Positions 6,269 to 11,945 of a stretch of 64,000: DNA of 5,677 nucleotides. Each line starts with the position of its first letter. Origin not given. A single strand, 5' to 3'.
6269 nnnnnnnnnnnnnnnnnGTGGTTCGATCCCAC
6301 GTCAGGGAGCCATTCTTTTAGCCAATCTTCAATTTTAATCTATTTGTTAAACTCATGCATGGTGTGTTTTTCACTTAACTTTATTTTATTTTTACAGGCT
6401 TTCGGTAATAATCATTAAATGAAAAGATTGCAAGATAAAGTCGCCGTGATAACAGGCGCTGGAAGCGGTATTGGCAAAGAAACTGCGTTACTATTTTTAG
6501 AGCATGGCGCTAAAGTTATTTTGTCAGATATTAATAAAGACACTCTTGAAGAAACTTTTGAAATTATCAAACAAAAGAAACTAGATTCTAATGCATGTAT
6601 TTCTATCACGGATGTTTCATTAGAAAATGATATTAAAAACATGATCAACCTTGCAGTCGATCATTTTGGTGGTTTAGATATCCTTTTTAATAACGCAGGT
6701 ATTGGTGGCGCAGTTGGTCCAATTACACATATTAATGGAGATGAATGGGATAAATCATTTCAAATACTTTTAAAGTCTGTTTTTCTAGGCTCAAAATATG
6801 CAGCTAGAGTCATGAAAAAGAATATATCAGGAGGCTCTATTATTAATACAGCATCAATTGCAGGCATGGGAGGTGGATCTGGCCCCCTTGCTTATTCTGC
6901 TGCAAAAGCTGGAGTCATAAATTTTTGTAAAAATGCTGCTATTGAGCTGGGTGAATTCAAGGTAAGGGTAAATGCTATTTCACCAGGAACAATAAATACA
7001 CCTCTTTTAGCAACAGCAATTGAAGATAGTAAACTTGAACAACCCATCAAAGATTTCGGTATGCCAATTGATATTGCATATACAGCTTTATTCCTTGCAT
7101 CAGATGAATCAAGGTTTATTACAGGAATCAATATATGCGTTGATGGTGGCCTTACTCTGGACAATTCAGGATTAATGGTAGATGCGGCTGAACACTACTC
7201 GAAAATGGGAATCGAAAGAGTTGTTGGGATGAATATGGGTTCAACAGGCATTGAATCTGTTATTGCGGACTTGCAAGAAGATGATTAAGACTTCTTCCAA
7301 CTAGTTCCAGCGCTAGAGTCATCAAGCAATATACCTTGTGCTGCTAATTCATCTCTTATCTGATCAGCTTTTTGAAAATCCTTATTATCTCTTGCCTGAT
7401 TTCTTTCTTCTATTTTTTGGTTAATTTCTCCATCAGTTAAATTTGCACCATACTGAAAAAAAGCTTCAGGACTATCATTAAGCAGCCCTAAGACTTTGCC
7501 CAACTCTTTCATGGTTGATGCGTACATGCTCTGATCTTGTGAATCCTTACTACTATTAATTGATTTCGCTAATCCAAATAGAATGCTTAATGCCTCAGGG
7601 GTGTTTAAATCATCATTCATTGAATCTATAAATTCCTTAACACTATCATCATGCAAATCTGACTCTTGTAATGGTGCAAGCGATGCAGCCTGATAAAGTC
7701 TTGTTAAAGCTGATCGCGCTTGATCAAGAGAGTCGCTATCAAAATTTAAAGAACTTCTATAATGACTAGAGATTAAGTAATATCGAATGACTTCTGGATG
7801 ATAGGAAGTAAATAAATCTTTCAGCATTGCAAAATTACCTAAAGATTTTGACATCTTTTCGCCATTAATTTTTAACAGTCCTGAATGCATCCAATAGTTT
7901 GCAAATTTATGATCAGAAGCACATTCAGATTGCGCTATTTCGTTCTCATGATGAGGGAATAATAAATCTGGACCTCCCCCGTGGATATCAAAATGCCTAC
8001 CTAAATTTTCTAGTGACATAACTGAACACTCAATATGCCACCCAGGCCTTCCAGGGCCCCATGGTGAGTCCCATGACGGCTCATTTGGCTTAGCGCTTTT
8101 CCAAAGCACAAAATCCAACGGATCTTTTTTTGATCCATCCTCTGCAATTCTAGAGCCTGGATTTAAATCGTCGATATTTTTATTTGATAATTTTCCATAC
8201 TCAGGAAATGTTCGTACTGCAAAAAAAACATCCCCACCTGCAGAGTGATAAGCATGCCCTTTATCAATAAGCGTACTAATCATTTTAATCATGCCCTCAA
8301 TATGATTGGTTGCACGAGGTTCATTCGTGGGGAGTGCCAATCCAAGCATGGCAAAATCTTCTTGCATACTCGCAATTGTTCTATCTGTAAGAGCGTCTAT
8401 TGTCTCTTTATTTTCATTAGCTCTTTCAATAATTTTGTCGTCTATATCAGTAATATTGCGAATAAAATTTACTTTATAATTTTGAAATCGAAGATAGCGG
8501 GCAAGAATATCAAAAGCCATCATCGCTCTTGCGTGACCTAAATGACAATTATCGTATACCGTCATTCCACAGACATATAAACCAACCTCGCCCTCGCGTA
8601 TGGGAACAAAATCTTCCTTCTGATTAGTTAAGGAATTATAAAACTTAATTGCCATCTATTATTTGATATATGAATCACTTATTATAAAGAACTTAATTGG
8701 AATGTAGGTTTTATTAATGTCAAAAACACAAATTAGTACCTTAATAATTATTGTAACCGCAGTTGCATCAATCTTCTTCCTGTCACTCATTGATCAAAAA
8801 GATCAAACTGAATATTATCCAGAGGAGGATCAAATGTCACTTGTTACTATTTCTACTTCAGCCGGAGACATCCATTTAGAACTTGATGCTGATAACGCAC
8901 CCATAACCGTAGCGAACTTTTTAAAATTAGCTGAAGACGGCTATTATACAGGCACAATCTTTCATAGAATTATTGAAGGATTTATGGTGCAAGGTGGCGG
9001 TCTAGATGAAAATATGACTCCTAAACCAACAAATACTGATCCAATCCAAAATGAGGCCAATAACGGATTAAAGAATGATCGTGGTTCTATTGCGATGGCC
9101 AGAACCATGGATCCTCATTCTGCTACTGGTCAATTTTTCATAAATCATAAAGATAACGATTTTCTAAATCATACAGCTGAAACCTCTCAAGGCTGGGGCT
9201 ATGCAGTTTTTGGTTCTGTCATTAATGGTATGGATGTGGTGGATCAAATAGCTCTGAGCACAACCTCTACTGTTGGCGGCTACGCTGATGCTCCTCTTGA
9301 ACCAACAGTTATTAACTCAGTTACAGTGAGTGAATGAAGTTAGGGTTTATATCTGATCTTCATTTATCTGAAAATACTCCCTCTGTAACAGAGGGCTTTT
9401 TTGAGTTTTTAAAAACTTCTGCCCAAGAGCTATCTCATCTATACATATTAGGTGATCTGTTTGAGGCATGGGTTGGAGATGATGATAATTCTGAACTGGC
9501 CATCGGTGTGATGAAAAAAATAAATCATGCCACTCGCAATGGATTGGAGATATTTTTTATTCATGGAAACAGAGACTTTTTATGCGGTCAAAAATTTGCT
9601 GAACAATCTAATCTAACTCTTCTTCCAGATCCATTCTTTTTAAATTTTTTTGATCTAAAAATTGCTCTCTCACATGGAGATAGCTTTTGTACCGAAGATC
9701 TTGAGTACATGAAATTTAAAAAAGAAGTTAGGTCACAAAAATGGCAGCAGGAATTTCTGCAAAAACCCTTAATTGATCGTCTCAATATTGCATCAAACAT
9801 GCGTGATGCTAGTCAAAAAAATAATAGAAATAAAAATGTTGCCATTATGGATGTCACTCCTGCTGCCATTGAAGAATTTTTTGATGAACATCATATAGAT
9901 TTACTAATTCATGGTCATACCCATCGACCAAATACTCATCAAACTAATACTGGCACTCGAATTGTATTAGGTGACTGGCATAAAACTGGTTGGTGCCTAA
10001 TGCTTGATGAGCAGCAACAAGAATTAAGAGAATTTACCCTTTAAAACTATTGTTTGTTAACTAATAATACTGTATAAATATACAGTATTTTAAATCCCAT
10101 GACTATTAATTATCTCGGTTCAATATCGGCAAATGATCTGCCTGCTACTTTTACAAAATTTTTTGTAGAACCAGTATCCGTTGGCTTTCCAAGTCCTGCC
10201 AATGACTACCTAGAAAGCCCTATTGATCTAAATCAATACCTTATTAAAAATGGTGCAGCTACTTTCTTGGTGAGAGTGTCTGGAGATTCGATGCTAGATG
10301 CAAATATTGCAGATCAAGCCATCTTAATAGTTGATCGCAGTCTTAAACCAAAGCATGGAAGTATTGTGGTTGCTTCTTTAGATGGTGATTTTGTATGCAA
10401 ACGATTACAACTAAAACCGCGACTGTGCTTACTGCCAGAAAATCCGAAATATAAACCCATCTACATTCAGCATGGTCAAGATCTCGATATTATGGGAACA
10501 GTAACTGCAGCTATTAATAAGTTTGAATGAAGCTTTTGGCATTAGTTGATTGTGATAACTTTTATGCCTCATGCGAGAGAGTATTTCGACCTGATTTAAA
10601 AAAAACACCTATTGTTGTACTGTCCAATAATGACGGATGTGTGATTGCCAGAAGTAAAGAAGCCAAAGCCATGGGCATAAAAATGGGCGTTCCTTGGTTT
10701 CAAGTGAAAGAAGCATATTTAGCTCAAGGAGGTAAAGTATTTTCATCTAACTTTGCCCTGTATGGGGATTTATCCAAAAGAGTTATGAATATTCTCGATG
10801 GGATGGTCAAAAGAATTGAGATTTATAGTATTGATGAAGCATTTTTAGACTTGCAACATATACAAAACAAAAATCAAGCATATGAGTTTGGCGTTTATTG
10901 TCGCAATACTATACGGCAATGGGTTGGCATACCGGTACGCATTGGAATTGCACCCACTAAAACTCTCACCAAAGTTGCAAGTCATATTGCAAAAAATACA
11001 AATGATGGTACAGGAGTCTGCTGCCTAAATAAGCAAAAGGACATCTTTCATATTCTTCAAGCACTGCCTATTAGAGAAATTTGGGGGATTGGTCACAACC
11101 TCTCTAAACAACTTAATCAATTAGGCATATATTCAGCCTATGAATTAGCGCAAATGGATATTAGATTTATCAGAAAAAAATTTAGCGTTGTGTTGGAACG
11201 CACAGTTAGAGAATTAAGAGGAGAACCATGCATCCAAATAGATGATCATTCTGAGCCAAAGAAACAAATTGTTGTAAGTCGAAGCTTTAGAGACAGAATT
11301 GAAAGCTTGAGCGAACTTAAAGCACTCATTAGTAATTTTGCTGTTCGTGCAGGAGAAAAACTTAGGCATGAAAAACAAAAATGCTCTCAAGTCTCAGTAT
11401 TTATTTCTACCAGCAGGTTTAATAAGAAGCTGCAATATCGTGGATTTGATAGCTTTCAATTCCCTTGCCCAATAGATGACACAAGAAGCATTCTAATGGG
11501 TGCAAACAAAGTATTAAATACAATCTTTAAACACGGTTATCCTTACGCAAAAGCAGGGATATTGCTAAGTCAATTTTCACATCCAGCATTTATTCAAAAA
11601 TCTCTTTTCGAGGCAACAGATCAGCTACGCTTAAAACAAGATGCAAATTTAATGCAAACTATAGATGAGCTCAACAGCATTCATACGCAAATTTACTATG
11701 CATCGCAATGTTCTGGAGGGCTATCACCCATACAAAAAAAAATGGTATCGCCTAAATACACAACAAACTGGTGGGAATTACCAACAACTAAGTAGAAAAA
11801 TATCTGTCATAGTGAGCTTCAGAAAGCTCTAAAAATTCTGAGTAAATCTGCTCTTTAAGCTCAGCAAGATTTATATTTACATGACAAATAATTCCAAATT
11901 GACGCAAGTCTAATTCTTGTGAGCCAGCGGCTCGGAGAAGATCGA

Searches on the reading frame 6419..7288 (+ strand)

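Call 56: search_protein_families(library=pfam, max_evalue=0.00001, proteins=[window:6419-7288:+])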
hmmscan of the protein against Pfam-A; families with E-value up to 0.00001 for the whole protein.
window:6419-7288:+ (289 aa): 3 families
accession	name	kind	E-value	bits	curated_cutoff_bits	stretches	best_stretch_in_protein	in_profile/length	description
PF13561.12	adh_short_C2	-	5e-60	203.5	27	1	13-246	1-236/236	Enoyl-(Acyl carrier protein) reductase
PF00106.31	adh_short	-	1.2e-50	172.2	26.6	1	7-202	1-192/195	short chain dehydrogenase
PF08659.16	KR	-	7.6e-06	26.4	22.6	0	10-164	4-154/180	KR domain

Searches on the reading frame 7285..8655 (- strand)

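Call 56: search_protein_families(library=pfam, max_evalue=0.00001, proteins=[window:7285-8655:-])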
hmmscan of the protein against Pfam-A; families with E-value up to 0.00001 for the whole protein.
window:7285-8655:- (456 aa): 5 families
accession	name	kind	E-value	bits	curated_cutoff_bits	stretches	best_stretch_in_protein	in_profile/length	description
PF01406.26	tRNA-synt_1e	-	2.8e-132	441.1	27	1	16-314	2-300/301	tRNA synthetases class I (C) catalytic domain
PF09334.17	tRNA-synt_1g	-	2e-16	60.2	20.1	2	244-300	304-360/391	tRNA synthetases class I (M)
PF09190.17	DALR_2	-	2.5e-16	60.4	22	1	341-393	1-57/57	DALR domain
PF00133.28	tRNA-synt_1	-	3.5e-08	33.1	22.7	0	247-306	355-414/414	tRNA synthetases class I (I, L, M and V)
PF01921.24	tRNA-synt_1f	-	3e-07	30.1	27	0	264-323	279-338/360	tRNA synthetases class I (K)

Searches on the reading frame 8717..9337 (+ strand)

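Call 56: search_protein_families(library=pfam, max_evalue=0.00001, proteins=[window:8717-9337:+])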
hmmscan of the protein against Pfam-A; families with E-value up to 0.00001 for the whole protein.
window:8717-9337:+ (206 aa): 1 family
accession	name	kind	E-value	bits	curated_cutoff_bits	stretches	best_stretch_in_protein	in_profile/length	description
PF00160.26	Pro_isomerase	-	9e-47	159.7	21.7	1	43-204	2-159/159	Cyclophilin type peptidyl-prolyl cis-trans isomerase/CLD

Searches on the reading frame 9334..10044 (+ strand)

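Call 56: search_protein_families(library=pfam, max_evalue=0.00001, proteins=[window:9334-10044:+])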
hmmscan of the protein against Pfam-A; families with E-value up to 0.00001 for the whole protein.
window:9334-10044:+ (236 aa): 2 families
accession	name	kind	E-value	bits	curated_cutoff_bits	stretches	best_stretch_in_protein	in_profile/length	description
PF00149.33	Metallophos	-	1.2e-12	49.1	21.5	1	1-199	1-191/191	Calcineurin-like phosphoesterase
PF12850.12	Metallophos_2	-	3.6e-09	37.2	27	0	1-125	1-98/154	Calcineurin-like phosphoesterase superfamily domain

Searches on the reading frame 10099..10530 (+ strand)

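Call 56: search_protein_families(library=pfam, max_evalue=0.00001, proteins=[window:10099-10530:+])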
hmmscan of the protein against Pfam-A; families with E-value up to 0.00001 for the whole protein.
window:10099-10530:+ (143 aa): 1 family
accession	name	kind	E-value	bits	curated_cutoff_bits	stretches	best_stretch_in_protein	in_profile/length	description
PF00717.28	Peptidase_S24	-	7.1e-27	93.9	23.3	1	24-135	4-115/116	Peptidase S24-like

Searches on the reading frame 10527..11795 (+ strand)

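Call 56: search_protein_families(library=pfam, max_evalue=0.00001, proteins=[window:10527-11795:+])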
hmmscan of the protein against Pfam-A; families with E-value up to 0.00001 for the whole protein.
window:10527-11795:+ (422 aa): 4 families
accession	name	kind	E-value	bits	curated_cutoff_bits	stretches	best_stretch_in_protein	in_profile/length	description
PF00817.25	IMS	-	1.5e-39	135.7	23.2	1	7-152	1-147/148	impB/mucB/samB family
PF11799.13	IMS_C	-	1.9e-19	70.5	20.7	1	245-359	1-108/109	impB/mucB/samB family C-terminal domain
PF11798.14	IMS_HHH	-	6.9e-07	29.6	24.4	1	172-201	3-32/32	IMS family HHH motif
PF13438.11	DUF4113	-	8.1e-06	26.2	24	0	374-420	2-50/51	Domain of unknown function (DUF4113)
